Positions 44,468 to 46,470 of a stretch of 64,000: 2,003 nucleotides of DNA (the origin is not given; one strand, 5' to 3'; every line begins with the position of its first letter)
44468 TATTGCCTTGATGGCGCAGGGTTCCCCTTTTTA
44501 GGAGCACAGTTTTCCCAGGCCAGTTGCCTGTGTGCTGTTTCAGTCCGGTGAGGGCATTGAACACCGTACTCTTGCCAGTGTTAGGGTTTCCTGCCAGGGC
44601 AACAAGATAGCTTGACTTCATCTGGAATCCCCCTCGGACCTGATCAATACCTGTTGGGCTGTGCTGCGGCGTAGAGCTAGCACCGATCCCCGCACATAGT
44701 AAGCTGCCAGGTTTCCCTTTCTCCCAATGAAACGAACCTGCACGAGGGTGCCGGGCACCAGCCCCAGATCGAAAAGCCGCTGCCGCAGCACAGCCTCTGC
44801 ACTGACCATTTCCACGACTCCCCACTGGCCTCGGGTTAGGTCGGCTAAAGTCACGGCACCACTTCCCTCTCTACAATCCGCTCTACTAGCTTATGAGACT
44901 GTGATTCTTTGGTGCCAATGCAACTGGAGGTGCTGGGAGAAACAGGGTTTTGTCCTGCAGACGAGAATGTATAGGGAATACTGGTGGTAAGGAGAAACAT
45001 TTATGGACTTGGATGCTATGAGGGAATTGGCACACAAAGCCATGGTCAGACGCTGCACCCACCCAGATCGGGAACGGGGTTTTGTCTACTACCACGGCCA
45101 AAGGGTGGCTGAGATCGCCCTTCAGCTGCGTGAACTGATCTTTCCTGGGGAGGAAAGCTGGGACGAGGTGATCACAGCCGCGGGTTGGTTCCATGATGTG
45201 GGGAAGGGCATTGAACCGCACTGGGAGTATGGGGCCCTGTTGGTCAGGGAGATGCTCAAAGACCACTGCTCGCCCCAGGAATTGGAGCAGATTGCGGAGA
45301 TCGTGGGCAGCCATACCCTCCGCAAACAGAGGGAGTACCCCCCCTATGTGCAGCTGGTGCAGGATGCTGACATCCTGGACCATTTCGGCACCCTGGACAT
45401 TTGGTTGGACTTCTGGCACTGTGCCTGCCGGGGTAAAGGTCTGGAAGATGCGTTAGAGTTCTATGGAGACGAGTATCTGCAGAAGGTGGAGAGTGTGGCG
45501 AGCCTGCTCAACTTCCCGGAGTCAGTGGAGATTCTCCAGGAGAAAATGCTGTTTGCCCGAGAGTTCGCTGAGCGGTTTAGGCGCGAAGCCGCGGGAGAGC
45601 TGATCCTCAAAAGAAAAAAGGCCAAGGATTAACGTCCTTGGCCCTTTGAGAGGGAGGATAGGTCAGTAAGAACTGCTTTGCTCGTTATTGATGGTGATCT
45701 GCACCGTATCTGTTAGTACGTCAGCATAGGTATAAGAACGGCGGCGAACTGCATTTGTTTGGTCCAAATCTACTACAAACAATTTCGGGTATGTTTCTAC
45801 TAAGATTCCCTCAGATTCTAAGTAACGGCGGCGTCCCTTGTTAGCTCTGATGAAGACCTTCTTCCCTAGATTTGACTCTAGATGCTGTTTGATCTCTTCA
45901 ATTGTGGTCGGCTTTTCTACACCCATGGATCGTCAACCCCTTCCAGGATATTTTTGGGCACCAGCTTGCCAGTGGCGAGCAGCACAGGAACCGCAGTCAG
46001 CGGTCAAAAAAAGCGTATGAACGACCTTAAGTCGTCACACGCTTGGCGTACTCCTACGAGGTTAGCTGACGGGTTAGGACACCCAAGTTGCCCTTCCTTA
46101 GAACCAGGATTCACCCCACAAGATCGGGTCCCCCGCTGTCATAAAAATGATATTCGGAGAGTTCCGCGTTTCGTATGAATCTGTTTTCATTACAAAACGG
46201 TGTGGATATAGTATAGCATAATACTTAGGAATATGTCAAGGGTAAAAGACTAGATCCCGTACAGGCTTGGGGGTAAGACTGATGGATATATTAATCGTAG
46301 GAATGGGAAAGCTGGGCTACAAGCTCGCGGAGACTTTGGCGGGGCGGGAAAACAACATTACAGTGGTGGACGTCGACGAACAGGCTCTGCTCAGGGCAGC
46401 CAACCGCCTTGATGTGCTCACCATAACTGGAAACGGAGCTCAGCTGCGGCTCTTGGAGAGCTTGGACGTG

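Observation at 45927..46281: Candidate c-di-AMP (ydaO-class) riboswitch aimed at veg, divergent from trkA-trkH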

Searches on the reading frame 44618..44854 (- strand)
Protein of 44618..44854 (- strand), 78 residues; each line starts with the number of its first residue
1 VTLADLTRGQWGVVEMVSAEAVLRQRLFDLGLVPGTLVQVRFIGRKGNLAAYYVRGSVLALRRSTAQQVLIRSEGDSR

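Call 4: search_protein_families(library=pfam, proteins=[window:44618-44854:-])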
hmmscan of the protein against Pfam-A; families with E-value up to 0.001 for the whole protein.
window:44618-44854:- (78 aa): 1 family
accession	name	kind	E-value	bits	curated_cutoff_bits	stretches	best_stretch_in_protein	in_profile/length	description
PF04023.20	FeoA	-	1.6e-14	54.2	23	1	1-72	1-73/74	FeoA domain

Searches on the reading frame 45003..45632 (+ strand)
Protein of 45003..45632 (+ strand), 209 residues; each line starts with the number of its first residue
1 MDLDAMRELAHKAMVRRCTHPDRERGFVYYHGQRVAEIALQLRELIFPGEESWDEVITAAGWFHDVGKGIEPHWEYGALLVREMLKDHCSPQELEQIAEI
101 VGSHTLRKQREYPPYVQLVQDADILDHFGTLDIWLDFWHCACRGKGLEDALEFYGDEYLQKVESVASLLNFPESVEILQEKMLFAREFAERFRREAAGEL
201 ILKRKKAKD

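Call 4: search_protein_families(library=pfam, proteins=[window:45003-45632:+])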
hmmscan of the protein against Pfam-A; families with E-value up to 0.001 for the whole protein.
window:45003-45632:+ (209 aa): 1 family
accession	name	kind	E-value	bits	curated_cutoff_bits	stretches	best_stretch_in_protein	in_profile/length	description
PF01966.28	HD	-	7.8e-12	46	22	1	28-126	1-114/116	HD domain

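Call 73: search_protein_families(library=ncbifam, proteins=[window:45003-45632:+], max_evalue=0.01)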
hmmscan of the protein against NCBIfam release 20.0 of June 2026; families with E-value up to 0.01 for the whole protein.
window:45003-45632:+ (209 aa): 3 families
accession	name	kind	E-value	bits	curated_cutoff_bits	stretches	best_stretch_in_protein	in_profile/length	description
NF045665.1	NTPtran_DVU1551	equivalog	2.6e-07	30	315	1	28-106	218-289/359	DVU_1551 family NTP transferase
TIGR01596.1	cas3_HD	equivalog_domain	0.0048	17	43.45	0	30-68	3-44/178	CRISPR-associated endonuclease Cas3''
TIGR00277.1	HDIG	domain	0.0049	16.7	27.6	1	28-82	5-51/84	HDIG domain-containing metalloprotein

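Call 85: search_solved_structures(query=window:45003-45632:+, max_evalue=0.1)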
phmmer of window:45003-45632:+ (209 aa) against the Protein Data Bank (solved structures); distinct sequences matched with E-value up to 0.1: 5.
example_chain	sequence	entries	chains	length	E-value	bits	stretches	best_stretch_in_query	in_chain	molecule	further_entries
8jgo_A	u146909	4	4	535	0.0016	21.6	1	29-120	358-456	Exopolyphosphatase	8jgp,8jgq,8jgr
8jgt_A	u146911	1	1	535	0.0016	21.6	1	29-120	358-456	Exopolyphosphatase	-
3djb_A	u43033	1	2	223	0.021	18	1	25-150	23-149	Hydrolase, HD family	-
5dqv_A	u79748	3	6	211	0.035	17.3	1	92-197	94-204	Uncharacterized protein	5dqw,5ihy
3dto_A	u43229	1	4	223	0.039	17.2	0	26-201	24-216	BH2835 protein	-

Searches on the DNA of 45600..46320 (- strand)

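Call 15: search_rna_families(sources=[L001, L002, L003, L004, L005, L006, L007, L008, L009, L010, L011, L012, L013, L014, L015, L016, L017, L018, L019, L020], threshold=gathering)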
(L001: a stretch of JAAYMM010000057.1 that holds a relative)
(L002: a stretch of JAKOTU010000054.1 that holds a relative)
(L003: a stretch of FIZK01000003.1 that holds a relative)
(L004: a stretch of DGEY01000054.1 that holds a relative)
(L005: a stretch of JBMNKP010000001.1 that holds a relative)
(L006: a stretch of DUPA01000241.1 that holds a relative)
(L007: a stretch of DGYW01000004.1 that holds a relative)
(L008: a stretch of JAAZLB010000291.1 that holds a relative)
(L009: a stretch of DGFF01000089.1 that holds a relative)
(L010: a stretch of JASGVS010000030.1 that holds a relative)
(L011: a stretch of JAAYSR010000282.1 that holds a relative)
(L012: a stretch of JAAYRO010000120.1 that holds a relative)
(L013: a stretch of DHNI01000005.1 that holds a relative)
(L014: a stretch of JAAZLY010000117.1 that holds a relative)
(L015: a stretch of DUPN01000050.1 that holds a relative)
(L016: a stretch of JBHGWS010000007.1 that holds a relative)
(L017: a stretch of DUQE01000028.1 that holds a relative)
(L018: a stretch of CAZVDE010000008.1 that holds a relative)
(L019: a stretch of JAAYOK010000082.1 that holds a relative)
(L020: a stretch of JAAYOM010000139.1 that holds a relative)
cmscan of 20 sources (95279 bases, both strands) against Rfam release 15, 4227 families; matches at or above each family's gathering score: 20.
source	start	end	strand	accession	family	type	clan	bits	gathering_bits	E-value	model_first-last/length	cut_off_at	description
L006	1770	1908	+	RF00379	c-di-AMP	Cis-reg; riboswitch;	-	90.6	38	9.5e-20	1-134/134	no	c-di-AMP riboswitch aptamer (ydaO/yuaA leader)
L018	1932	2068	+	RF00379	c-di-AMP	Cis-reg; riboswitch;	-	88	38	4.9e-19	1-134/134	no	c-di-AMP riboswitch aptamer (ydaO/yuaA leader)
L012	75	215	+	RF00379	c-di-AMP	Cis-reg; riboswitch;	-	87.7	38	5.9e-19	1-134/134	no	c-di-AMP riboswitch aptamer (ydaO/yuaA leader)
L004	2268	2403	+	RF00379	c-di-AMP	Cis-reg; riboswitch;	-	86.9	38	1e-18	1-134/134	no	c-di-AMP riboswitch aptamer (ydaO/yuaA leader)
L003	2261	2397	+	RF00379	c-di-AMP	Cis-reg; riboswitch;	-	86.5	38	1.3e-18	1-134/134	no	c-di-AMP riboswitch aptamer (ydaO/yuaA leader)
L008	1770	1907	+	RF00379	c-di-AMP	Cis-reg; riboswitch;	-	86.2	38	1.5e-18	1-134/134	no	c-di-AMP riboswitch aptamer (ydaO/yuaA leader)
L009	1794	1931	+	RF00379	c-di-AMP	Cis-reg; riboswitch;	-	85.5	38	2.5e-18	1-134/134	no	c-di-AMP riboswitch aptamer (ydaO/yuaA leader)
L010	2250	2387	+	RF00379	c-di-AMP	Cis-reg; riboswitch;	-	85.5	38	2.5e-18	1-134/134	no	c-di-AMP riboswitch aptamer (ydaO/yuaA leader)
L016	1899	2040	+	RF00379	c-di-AMP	Cis-reg; riboswitch;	-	84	38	6.4e-18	1-134/134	no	c-di-AMP riboswitch aptamer (ydaO/yuaA leader)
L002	2258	2395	+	RF00379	c-di-AMP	Cis-reg; riboswitch;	-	83.1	38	1.1e-17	1-134/134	no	c-di-AMP riboswitch aptamer (ydaO/yuaA leader)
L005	2259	2397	+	RF00379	c-di-AMP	Cis-reg; riboswitch;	-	82.5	38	1.7e-17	1-134/134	no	c-di-AMP riboswitch aptamer (ydaO/yuaA leader)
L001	2260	2397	+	RF00379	c-di-AMP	Cis-reg; riboswitch;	-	82.3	38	2e-17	1-134/134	no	c-di-AMP riboswitch aptamer (ydaO/yuaA leader)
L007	1772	1910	+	RF00379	c-di-AMP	Cis-reg; riboswitch;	-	80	38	8.3e-17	1-134/134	no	c-di-AMP riboswitch aptamer (ydaO/yuaA leader)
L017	2254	2403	+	RF00379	c-di-AMP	Cis-reg; riboswitch;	-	75.1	38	1.9e-15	1-134/134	no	c-di-AMP riboswitch aptamer (ydaO/yuaA leader)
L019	2214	2390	+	RF00379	c-di-AMP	Cis-reg; riboswitch;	-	69.7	38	6.4e-14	1-134/134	no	c-di-AMP riboswitch aptamer (ydaO/yuaA leader)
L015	2302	2383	+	RF00379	c-di-AMP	Cis-reg; riboswitch;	-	67.3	38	2.8e-13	30-114/134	no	c-di-AMP riboswitch aptamer (ydaO/yuaA leader)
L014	441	586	+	RF00379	c-di-AMP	Cis-reg; riboswitch;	-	64.9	38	1.4e-12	1-134/134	no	c-di-AMP riboswitch aptamer (ydaO/yuaA leader)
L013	2254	2402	+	RF00379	c-di-AMP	Cis-reg; riboswitch;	-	60.9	38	1.7e-11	1-134/134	no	c-di-AMP riboswitch aptamer (ydaO/yuaA leader)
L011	504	648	+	RF00379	c-di-AMP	Cis-reg; riboswitch;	-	60.5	38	2.3e-11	1-134/134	no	c-di-AMP riboswitch aptamer (ydaO/yuaA leader)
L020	2266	2408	+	RF00379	c-di-AMP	Cis-reg; riboswitch;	-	60.4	38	2.4e-11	1-134/134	no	c-di-AMP riboswitch aptamer (ydaO/yuaA leader)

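Call 16: search_rna_families(sources=[L021, L022, L023, L024, L025, L026, L027, L028, L029, L030, L031, L032, L033, L034, L035, L036], threshold=gathering)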
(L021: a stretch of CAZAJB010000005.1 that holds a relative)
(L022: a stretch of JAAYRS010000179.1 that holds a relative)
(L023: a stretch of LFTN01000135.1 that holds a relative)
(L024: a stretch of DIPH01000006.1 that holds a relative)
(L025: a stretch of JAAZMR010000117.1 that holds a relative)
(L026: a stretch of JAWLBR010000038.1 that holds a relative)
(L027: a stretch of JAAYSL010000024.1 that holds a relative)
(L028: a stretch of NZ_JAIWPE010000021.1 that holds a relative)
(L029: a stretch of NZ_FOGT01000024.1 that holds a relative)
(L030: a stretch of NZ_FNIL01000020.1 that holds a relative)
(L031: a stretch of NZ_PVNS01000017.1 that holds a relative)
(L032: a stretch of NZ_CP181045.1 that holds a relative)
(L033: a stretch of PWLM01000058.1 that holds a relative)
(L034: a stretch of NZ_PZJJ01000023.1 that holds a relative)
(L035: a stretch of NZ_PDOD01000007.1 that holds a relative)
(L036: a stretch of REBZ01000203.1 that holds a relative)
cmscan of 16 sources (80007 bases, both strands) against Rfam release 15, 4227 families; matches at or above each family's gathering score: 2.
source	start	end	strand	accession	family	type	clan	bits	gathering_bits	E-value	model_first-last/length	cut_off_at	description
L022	1918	2057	+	RF00379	c-di-AMP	Cis-reg; riboswitch;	-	94.2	38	7.6e-21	1-134/134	no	c-di-AMP riboswitch aptamer (ydaO/yuaA leader)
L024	2259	2401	+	RF00379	c-di-AMP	Cis-reg; riboswitch;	-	79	38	1.3e-16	1-134/134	no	c-di-AMP riboswitch aptamer (ydaO/yuaA leader)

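Call 47: search_rna_families(sources=[L037, L038, L039, L040, L041, L042, L043, L044, L045], threshold=gathering)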
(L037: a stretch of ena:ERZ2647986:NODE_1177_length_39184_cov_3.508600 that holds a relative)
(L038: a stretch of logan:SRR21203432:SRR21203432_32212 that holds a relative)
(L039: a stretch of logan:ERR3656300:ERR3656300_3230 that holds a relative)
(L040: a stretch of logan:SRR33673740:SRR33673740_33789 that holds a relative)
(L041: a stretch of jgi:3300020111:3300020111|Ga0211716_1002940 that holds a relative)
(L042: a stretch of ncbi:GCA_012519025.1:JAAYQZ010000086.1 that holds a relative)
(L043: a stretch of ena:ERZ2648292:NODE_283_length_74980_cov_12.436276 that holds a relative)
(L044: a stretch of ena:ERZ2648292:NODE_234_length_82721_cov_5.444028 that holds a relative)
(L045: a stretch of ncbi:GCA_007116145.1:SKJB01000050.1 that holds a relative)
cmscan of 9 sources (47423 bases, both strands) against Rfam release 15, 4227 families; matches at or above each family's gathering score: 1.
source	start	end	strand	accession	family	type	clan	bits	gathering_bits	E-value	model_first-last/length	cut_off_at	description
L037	2250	2387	+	RF00379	c-di-AMP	Cis-reg; riboswitch;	-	83.9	38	3.4e-18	1-134/134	no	c-di-AMP riboswitch aptamer (ydaO/yuaA leader)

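Call 87: search_rna_families(source=window, start=45600, end=46320, threshold=evalue, max_evalue=1)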
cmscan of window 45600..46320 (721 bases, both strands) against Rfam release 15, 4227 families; matches with E-value up to 1: 2.
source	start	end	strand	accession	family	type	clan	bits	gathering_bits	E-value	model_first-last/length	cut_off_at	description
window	46035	46169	-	RF00379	c-di-AMP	Cis-reg; riboswitch;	-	81.1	38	3.1e-19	1-134/134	no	c-di-AMP riboswitch aptamer (ydaO/yuaA leader)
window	45605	45680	-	RF00519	suhB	Gene; sRNA;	CL00108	19.5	41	0.18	1-77/77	no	Makes More Granules Regulator RNA (mmgR)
